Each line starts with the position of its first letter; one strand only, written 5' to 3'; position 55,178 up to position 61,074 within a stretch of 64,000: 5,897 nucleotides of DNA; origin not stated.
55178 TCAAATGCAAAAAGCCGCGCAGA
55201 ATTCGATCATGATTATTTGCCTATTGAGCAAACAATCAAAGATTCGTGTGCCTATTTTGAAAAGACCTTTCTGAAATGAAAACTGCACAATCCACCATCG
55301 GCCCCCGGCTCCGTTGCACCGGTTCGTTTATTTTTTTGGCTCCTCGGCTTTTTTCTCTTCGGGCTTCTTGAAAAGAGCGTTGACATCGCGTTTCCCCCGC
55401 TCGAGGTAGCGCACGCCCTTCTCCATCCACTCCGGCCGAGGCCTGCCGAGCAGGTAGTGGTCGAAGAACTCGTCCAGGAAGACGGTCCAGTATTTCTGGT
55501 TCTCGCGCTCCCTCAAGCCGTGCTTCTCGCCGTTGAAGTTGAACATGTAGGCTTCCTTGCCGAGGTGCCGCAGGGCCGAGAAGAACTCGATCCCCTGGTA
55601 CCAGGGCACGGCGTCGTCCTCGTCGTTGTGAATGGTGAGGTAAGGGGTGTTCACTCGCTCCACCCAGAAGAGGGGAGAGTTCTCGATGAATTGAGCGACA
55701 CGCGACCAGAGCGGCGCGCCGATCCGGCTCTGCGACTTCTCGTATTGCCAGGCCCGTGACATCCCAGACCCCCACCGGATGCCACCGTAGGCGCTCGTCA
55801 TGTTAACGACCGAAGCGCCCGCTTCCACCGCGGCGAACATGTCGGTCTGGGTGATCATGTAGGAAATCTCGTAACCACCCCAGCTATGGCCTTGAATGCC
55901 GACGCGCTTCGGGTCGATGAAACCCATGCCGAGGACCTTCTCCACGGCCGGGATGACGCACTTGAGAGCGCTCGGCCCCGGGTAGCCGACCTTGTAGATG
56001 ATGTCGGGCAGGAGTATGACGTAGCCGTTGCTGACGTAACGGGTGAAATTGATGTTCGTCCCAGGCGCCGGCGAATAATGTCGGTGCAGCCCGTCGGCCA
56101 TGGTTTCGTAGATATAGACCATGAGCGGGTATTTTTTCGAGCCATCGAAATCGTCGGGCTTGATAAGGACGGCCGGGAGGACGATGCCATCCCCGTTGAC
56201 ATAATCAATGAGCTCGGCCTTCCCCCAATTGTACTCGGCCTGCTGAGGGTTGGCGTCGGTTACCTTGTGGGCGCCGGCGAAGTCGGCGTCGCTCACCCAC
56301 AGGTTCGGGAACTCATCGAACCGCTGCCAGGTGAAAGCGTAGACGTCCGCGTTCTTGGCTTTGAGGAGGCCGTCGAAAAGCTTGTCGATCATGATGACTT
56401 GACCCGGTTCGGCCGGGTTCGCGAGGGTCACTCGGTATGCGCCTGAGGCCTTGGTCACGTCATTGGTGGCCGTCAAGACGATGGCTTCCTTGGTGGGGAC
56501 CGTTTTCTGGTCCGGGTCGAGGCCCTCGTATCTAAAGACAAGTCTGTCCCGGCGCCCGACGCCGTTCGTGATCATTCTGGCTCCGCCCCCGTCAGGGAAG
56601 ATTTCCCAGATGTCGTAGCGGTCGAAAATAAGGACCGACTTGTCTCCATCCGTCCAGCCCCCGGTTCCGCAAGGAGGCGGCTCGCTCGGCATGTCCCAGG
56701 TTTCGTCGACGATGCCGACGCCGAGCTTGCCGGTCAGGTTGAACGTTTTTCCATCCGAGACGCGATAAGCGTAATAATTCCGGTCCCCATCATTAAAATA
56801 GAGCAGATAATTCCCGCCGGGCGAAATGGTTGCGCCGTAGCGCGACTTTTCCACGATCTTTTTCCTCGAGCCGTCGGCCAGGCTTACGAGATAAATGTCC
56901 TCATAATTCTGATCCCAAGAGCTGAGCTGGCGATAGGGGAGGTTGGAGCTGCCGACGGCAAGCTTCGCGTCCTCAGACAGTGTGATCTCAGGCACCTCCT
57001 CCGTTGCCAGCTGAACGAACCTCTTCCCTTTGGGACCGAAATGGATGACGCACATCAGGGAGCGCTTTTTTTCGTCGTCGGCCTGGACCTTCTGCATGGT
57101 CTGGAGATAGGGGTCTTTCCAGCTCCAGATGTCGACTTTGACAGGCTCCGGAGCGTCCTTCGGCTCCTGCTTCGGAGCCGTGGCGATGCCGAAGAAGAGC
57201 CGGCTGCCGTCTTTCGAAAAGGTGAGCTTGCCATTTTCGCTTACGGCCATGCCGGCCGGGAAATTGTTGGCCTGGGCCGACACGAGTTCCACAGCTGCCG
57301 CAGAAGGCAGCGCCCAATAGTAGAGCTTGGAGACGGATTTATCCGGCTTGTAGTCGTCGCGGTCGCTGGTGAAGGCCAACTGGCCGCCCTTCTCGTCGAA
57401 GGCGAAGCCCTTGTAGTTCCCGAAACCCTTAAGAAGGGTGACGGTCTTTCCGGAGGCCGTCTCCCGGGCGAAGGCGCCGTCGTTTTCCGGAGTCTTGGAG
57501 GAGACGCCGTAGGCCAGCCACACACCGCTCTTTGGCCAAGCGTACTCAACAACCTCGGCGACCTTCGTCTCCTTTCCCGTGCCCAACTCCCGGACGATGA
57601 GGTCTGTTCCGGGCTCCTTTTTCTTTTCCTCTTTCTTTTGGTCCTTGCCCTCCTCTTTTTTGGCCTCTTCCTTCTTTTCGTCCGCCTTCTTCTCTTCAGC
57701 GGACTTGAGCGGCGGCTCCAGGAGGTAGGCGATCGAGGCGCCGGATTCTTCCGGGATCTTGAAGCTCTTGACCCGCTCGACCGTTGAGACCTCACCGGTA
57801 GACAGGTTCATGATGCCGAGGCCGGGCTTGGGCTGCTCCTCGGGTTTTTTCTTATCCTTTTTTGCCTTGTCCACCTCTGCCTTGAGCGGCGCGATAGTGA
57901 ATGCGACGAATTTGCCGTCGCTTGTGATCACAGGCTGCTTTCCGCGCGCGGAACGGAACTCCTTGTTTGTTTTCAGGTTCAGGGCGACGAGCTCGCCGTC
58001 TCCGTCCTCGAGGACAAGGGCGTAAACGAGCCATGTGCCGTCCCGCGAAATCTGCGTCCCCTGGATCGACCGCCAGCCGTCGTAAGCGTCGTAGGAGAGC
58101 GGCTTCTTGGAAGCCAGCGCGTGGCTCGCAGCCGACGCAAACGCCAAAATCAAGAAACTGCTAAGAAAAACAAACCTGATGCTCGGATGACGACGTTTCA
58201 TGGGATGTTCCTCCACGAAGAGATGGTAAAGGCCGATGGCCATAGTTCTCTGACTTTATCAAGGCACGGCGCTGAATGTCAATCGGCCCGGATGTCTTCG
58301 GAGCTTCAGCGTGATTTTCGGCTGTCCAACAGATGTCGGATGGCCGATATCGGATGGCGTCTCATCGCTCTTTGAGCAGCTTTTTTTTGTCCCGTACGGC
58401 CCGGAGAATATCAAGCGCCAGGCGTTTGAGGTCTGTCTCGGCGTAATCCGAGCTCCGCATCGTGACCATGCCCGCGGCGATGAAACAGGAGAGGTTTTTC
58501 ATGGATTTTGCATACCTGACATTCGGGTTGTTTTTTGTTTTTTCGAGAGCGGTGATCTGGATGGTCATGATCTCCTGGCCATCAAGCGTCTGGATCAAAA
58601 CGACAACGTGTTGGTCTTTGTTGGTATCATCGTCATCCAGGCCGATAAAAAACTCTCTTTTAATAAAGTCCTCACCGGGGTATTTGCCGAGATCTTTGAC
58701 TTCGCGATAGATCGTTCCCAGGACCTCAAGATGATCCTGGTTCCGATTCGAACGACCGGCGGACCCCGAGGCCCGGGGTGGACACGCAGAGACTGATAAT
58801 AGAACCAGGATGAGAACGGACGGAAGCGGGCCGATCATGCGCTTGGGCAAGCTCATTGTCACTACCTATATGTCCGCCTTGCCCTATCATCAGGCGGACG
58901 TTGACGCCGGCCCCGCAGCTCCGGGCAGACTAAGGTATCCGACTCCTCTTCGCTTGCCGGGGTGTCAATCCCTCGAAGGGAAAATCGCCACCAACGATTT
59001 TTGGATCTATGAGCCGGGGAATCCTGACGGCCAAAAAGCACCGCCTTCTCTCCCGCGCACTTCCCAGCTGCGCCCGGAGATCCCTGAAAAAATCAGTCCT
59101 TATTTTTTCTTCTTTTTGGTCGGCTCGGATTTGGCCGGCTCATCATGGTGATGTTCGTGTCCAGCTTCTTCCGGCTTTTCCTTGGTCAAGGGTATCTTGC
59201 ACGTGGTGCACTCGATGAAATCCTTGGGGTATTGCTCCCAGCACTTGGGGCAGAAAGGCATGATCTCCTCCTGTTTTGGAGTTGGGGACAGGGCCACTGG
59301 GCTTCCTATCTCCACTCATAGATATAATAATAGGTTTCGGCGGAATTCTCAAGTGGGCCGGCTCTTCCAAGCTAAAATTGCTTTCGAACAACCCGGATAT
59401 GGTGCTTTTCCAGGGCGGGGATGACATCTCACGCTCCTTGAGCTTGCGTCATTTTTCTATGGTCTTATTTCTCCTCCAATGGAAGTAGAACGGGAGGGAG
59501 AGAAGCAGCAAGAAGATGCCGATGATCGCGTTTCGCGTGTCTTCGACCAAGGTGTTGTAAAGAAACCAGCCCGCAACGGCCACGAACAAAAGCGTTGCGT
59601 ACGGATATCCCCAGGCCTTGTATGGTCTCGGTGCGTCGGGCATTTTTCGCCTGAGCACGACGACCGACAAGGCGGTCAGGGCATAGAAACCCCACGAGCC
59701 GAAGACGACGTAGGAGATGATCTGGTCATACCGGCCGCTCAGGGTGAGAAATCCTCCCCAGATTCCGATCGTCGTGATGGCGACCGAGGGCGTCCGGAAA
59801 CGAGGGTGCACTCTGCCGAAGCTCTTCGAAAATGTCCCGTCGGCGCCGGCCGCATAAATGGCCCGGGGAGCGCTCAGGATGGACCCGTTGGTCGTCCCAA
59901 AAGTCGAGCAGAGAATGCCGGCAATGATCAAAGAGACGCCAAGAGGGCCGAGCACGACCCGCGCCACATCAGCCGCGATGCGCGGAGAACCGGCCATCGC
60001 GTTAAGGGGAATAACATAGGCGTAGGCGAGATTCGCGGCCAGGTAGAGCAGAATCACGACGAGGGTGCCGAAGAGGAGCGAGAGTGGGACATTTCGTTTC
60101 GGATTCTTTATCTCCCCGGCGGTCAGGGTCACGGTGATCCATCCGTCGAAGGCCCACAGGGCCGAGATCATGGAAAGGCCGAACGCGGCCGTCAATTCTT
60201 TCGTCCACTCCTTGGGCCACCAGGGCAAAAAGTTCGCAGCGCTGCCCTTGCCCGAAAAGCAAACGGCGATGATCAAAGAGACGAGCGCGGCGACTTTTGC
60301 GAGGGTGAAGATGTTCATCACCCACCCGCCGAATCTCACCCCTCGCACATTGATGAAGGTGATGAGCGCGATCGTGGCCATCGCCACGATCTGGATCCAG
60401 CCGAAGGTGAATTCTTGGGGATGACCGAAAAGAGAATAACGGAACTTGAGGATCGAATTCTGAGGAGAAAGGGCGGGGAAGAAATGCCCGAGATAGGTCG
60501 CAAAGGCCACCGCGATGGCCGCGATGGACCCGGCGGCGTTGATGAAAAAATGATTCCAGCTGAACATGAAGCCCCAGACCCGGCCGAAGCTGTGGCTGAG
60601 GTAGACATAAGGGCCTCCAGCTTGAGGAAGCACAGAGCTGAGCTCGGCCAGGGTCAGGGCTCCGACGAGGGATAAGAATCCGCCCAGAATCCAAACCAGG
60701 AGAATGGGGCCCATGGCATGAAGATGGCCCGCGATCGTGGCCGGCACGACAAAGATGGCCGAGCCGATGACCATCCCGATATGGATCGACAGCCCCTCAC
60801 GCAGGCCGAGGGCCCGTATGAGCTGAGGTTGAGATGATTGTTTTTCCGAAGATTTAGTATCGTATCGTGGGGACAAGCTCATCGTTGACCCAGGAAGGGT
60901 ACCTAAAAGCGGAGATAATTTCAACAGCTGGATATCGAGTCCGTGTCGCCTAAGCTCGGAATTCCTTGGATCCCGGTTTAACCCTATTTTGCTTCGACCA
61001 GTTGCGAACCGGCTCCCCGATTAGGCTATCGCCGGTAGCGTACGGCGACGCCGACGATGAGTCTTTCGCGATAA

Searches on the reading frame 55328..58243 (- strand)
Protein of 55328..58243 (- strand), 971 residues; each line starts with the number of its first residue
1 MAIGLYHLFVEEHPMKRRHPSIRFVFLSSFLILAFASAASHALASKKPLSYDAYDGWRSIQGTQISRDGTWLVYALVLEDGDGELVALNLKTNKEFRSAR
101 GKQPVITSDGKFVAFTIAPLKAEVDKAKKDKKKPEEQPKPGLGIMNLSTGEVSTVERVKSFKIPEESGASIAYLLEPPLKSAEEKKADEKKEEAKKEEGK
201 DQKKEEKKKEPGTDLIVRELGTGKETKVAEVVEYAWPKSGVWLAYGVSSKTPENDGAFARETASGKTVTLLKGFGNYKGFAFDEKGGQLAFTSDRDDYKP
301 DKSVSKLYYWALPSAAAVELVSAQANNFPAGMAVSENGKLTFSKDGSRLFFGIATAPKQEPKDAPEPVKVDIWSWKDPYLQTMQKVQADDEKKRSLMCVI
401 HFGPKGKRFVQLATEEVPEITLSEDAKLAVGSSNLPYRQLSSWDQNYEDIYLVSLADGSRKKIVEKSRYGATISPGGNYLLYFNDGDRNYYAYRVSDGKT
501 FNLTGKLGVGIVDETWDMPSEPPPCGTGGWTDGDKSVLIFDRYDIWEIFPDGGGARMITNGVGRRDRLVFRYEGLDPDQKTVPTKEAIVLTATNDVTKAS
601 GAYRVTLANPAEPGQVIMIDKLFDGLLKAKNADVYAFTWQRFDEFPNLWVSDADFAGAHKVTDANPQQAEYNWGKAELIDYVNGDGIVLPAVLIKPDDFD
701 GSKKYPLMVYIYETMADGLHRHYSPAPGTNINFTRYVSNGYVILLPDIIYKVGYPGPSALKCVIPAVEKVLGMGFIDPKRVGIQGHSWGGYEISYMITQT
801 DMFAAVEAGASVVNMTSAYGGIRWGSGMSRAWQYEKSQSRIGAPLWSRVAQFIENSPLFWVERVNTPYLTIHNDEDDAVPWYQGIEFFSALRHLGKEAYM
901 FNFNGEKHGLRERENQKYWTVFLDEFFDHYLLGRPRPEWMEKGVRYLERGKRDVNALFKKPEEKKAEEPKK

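Call 20: search_protein_families(library=pfam, proteins=[window:55328-58243:-], max_evalue=0.001)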
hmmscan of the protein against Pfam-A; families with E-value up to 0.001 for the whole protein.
window:55328-58243:- (971 aa): 2 families
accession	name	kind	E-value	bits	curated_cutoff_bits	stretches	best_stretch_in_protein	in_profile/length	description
PF00326.27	Peptidase_S9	-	6.4e-24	85.1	22.6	1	764-931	49-210/213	Prolyl oligopeptidase family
PF07676.18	PD40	-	0.00045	20.6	20.9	0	270-298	4-32/38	WD40-like Beta Propeller Repeat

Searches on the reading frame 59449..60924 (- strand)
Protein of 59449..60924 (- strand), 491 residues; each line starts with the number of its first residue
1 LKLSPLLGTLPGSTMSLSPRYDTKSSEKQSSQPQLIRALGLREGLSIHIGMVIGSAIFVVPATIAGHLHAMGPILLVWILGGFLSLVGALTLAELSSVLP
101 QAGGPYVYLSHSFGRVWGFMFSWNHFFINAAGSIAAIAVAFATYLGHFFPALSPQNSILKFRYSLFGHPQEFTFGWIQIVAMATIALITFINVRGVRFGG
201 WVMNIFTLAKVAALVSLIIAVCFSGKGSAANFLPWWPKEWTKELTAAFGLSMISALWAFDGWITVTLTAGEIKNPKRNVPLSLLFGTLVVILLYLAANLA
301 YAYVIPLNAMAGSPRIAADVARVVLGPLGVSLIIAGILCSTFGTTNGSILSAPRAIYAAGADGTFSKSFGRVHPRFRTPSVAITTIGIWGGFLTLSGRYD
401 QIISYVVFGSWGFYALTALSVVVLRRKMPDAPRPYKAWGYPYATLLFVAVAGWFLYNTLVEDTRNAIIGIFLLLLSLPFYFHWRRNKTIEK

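Call 20: search_protein_families(library=pfam, proteins=[window:59449-60924:-], max_evalue=0.001)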
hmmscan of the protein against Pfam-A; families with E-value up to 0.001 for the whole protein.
window:59449-60924:- (491 aa): 2 families
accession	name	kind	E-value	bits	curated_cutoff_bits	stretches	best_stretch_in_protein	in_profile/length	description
PF13520.12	AA_permease_2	-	5.4e-53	180.9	27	1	46-468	8-418/427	Amino acid permease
PF00324.27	AA_permease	-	1.4e-34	120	24.6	1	45-452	3-414/470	Amino acid permease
